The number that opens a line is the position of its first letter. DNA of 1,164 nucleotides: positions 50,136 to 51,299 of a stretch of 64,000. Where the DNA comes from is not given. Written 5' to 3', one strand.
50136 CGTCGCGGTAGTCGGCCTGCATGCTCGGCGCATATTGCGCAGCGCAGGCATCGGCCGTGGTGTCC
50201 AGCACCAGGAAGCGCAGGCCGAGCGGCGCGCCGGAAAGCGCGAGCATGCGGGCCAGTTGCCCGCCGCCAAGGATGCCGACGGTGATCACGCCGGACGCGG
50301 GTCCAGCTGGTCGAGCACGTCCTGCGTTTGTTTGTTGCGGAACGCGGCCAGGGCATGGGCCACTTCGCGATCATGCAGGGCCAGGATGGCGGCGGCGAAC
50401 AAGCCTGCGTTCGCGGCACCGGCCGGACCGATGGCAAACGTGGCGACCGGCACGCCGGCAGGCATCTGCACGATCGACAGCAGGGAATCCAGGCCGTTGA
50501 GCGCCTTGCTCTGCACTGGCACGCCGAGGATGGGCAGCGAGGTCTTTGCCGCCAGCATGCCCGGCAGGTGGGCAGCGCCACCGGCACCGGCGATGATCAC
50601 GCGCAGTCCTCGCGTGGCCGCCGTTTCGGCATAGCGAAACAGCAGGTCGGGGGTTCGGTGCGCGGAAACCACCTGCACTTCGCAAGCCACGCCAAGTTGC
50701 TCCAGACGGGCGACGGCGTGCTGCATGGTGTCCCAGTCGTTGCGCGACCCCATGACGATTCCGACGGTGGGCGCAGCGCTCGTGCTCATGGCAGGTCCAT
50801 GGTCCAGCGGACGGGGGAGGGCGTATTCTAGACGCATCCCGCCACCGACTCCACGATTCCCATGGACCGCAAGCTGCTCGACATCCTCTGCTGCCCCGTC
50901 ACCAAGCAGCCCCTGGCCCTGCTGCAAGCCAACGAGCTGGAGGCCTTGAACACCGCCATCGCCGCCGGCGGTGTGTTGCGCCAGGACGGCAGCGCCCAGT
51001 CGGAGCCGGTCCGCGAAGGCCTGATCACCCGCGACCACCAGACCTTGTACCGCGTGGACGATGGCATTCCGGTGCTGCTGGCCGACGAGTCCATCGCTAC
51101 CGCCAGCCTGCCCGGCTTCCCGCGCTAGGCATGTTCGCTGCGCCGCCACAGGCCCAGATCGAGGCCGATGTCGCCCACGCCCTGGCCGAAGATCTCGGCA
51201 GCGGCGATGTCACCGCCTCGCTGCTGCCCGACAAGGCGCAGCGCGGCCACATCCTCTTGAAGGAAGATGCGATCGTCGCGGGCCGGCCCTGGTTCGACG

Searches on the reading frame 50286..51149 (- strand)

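Call 82: search_protein_families(library=pfam, proteins=[window:50286-51149:-], max_evalue=0.001)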
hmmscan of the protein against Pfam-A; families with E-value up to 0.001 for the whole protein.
window:50286-51149:- (287 aa): 1 family
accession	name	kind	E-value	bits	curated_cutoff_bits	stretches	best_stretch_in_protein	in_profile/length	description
PF00731.26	AIRC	-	3.2e-62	208.9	30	1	129-276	2-147/148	AIR carboxylase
